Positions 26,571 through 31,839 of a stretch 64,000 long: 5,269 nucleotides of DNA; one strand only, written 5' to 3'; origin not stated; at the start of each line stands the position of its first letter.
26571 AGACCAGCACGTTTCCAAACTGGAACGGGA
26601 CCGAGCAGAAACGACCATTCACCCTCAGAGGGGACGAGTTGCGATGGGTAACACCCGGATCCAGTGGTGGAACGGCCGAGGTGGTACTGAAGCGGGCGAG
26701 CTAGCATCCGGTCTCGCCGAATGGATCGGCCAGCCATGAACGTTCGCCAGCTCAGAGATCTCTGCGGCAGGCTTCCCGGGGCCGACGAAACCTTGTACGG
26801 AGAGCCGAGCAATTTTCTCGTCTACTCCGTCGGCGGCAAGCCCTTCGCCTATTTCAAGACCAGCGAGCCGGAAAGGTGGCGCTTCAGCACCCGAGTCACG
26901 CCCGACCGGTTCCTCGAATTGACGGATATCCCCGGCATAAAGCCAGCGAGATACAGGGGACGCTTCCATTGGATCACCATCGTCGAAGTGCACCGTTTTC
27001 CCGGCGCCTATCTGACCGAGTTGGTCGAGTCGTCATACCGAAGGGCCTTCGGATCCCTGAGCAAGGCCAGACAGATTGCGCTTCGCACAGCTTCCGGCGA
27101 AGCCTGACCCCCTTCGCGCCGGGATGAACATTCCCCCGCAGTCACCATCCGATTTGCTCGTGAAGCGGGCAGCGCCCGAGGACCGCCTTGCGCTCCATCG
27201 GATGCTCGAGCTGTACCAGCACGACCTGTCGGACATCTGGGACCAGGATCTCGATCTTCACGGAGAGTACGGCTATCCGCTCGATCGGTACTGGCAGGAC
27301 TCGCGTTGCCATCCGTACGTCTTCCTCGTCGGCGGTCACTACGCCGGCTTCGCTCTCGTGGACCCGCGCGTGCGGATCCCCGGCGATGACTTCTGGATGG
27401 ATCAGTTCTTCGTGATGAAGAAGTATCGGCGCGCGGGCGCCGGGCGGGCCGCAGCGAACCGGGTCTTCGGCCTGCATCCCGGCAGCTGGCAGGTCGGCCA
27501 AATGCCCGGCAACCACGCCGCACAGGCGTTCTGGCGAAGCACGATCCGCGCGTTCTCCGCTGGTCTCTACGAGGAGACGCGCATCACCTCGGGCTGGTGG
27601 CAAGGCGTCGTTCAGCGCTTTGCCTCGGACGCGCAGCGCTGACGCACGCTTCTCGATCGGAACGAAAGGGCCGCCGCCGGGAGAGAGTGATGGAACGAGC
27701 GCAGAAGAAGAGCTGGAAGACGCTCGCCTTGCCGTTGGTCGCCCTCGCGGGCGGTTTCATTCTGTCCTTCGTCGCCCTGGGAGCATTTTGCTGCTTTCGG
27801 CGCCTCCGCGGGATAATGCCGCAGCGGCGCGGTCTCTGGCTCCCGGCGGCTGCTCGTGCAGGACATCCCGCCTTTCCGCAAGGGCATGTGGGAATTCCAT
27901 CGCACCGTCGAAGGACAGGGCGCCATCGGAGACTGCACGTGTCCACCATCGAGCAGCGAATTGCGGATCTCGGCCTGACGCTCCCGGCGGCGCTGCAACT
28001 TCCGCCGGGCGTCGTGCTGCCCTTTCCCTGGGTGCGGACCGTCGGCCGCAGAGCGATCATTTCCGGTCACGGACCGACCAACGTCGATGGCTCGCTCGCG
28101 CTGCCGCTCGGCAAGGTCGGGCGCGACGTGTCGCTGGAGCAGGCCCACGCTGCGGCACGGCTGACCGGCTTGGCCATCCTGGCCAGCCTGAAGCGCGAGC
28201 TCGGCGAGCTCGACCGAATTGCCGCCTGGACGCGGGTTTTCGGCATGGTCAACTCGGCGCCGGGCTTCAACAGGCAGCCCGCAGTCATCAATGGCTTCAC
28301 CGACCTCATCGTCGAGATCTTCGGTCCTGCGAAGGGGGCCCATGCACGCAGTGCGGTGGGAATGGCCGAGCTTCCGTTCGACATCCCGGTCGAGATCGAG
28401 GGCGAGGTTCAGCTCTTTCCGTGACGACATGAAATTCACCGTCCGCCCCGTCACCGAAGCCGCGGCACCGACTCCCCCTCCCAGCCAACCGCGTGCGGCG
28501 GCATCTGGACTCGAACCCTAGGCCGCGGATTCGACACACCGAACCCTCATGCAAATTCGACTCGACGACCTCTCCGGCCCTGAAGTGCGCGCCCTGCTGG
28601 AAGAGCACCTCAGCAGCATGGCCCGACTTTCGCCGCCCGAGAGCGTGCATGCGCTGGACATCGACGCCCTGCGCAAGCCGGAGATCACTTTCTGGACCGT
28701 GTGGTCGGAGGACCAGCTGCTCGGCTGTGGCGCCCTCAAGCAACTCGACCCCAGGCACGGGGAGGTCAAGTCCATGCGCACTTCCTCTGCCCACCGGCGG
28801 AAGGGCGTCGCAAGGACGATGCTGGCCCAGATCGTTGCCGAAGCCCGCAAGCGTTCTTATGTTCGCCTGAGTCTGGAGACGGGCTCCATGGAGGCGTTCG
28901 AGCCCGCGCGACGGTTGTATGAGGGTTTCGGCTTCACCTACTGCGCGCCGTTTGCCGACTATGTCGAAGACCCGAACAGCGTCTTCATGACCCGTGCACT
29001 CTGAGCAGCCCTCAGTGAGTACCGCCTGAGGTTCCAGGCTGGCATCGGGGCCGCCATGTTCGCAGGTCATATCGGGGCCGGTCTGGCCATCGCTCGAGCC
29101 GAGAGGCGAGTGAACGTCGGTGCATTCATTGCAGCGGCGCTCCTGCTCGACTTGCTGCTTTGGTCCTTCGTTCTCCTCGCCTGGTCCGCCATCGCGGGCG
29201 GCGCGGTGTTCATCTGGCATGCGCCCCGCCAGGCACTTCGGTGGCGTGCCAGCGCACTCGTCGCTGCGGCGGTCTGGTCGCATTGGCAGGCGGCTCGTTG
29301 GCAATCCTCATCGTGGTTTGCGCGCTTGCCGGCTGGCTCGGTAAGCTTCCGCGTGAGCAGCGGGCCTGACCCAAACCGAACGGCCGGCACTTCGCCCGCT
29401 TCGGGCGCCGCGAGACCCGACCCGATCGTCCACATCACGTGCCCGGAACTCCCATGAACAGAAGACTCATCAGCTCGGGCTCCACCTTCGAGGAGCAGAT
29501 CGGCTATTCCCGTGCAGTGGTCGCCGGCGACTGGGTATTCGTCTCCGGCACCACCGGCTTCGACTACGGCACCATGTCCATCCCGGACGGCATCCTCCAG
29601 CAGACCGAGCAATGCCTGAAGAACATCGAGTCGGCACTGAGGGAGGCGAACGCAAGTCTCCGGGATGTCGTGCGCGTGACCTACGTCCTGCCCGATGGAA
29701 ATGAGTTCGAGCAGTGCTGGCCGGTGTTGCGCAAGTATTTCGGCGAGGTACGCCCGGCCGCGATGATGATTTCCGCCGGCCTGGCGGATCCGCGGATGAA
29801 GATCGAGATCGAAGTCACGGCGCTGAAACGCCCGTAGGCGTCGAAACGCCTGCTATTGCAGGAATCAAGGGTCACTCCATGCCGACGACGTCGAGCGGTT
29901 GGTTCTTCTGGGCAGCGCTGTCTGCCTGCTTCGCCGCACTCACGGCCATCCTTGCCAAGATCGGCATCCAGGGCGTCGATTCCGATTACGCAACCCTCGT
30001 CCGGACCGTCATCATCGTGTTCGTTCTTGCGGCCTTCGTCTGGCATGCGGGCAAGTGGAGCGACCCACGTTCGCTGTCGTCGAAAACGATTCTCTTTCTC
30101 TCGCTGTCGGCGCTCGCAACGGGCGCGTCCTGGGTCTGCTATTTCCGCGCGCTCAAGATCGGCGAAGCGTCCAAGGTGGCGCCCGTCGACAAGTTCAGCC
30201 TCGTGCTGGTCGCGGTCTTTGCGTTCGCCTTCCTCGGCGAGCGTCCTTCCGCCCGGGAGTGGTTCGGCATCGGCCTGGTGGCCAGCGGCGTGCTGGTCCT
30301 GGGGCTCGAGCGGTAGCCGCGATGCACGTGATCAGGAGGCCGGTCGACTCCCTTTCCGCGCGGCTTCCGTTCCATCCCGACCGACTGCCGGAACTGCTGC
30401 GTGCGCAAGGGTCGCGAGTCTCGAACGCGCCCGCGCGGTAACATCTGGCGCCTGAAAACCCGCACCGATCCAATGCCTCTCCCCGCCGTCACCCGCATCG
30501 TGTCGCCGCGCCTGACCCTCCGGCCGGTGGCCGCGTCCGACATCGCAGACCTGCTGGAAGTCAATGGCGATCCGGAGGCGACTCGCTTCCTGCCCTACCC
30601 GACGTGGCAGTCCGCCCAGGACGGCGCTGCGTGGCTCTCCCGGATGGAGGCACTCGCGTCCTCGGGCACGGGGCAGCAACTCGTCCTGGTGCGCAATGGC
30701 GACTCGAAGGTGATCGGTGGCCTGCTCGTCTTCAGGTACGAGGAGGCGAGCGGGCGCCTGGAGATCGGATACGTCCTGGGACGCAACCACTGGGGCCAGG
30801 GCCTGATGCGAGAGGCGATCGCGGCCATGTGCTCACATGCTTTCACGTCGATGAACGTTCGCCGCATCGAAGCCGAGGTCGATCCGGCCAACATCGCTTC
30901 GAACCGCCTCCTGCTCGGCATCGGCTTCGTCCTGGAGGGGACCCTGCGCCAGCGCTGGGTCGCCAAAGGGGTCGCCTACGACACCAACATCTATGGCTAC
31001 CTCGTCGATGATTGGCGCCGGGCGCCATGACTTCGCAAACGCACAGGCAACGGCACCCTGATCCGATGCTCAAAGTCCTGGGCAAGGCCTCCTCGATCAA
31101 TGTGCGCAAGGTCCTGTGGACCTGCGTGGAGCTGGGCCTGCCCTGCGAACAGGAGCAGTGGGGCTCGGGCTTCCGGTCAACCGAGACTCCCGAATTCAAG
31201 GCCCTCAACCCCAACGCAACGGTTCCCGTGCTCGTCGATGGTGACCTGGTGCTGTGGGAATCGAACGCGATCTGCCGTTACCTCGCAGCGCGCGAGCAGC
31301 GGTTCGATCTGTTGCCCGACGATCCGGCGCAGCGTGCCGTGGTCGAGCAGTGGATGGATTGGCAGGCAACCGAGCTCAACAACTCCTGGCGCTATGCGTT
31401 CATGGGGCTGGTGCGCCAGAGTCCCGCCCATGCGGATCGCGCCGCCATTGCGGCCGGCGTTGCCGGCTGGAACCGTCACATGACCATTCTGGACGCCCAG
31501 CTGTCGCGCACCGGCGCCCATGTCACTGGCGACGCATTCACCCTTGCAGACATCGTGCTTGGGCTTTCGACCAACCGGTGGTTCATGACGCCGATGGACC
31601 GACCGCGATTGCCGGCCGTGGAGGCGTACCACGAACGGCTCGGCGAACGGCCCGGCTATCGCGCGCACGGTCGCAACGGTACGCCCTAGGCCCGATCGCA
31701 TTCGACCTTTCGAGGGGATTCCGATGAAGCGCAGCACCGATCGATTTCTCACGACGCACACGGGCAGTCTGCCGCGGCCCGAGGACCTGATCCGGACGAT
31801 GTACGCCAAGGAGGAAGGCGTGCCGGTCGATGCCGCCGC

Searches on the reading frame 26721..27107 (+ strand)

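Call 46: search_protein_families(library=pfam, proteins=[window:26721-27107:+], max_evalue=0.001)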
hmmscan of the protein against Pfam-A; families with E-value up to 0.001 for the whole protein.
window:26721-27107:+ (128 aa): 1 family
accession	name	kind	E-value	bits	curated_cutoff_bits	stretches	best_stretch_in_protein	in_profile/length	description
PF04237.18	YjbR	-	4e-11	43.9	30.1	1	18-107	3-87/88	YjbR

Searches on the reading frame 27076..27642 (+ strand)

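Call 20: search_protein_families(library=pfam, proteins=[window:27076-27642:+], max_evalue=0.01)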
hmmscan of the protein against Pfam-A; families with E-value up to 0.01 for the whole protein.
window:27076-27642:+ (188 aa): 1 family
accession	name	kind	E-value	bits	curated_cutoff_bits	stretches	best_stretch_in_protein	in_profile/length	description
PF00583.31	Acetyltransf_1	-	4.1e-07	30.7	20.7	1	46-153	7-111/116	Acetyltransferase (GNAT) family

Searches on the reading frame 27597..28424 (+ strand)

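Call 20: search_protein_families(library=pfam, proteins=[window:27597-28424:+], max_evalue=0.01)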
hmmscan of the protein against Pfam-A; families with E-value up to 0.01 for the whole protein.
window:27597-28424:+ (275 aa): 2 families
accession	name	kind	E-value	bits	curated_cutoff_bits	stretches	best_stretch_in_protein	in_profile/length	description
PF14588.11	YjgF_endoribonc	-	1.4e-11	44.8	35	1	147-253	25-128/148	YjgF/chorismate_mutase-like, putative endoribonuclease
PF01042.26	Ribonuc_L-PSP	-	0.00034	21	27.3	1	150-268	18-116/121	Endoribonuclease L-PSP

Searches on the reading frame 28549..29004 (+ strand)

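Call 20: search_protein_families(library=pfam, proteins=[window:28549-29004:+], max_evalue=0.01)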
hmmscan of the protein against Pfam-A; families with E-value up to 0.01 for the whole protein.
window:28549-29004:+ (151 aa): 6 families
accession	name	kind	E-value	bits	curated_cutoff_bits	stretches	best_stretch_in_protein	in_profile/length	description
PF00583.31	Acetyltransf_1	-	2.5e-15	57.2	20.7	1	20-129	8-116/116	Acetyltransferase (GNAT) family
PF13508.13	Acetyltransf_7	-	2.2e-11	44.4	27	1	46-130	3-83/84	Acetyltransferase (GNAT) domain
PF13673.13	Acetyltransf_10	-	2.1e-07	31.4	23.6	1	42-132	27-110/128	Acetyltransferase (GNAT) domain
PF13420.13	Acetyltransf_4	-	0.00066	20.2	24.3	1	42-143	45-148/155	Acetyltransferase (GNAT) domain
PF08445.16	FR47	-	0.0018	18.6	22.1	1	67-130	18-78/86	FR47-like protein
PF13527.13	Acetyltransf_9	-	0.0071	16.8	25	0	76-131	78-126/127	Acetyltransferase (GNAT) domain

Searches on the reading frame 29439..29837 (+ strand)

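Call 46: search_protein_families(library=pfam, proteins=[window:29439-29837:+], max_evalue=0.001)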
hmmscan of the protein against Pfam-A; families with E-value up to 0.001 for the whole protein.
window:29439-29837:+ (132 aa): 1 family
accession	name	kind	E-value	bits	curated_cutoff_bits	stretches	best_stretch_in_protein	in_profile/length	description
PF01042.26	Ribonuc_L-PSP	-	1.9e-25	89.6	27.3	1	21-129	9-120/121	Endoribonuclease L-PSP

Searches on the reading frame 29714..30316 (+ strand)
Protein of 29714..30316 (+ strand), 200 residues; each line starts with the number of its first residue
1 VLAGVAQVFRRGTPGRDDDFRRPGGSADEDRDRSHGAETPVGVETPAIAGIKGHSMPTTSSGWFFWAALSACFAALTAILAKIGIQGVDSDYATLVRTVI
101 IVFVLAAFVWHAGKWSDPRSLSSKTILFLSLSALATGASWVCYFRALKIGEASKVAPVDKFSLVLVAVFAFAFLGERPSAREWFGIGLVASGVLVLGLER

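Call 46: search_protein_families(library=pfam, proteins=[window:29714-30316:+], max_evalue=0.001)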
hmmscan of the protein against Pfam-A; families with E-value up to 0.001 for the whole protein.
window:29714-30316:+ (200 aa): 1 family
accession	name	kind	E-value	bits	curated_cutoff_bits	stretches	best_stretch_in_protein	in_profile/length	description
PF00892.27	EamA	-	1.9e-21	77.2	28.2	1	63-196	3-133/135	EamA-like transporter family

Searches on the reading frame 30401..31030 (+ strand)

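Call 46: search_protein_families(library=pfam, proteins=[window:30401-31030:+], max_evalue=0.001)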
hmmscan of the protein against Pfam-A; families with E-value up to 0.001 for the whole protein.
window:30401-31030:+ (209 aa): 4 families
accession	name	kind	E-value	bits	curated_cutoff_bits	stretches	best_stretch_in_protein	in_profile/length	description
PF13302.13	Acetyltransf_3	-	3.8e-31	109.1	25.4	1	37-177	1-138/138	Acetyltransferase (GNAT) domain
PF00583.31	Acetyltransf_1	-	1.1e-09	39.1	20.7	1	84-171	26-111/116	Acetyltransferase (GNAT) family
PF13420.13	Acetyltransf_4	-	0.00013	22.5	24.3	1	43-196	4-154/155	Acetyltransferase (GNAT) domain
PF13523.12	Acetyltransf_8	-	0.00064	19.8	27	0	124-181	84-142/145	Acetyltransferase (GNAT) domain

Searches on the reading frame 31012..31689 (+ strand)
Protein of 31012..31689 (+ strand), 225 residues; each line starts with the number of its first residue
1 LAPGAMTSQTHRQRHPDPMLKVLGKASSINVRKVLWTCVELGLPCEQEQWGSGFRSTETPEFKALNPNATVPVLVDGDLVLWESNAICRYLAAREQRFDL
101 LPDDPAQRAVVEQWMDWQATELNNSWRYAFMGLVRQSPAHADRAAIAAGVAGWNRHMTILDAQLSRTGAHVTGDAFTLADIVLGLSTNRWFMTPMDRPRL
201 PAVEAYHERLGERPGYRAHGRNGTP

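Call 46: search_protein_families(library=pfam, proteins=[window:31012-31689:+], max_evalue=0.001)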
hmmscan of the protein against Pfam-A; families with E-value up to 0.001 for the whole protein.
window:31012-31689:+ (225 aa): 5 families
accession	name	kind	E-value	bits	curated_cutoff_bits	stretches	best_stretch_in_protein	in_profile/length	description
PF02798.26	GST_N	-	1.6e-14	54.4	20.9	1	20-92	3-75/76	Glutathione S-transferase, N-terminal domain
PF13409.12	GST_N_2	-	9.1e-14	52.3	25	1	29-93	3-69/70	Glutathione S-transferase, N-terminal domain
PF13417.12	GST_N_3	-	2.6e-13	50.6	22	1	26-94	5-70/75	Glutathione S-transferase, N-terminal domain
PF13410.11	GST_C_2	-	2.7e-05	24.6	24.9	1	144-209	2-69/69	Glutathione S-transferase, C-terminal domain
PF00043.30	GST_C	-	0.00058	20.5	20.7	1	136-214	16-93/93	Glutathione S-transferase, C-terminal domain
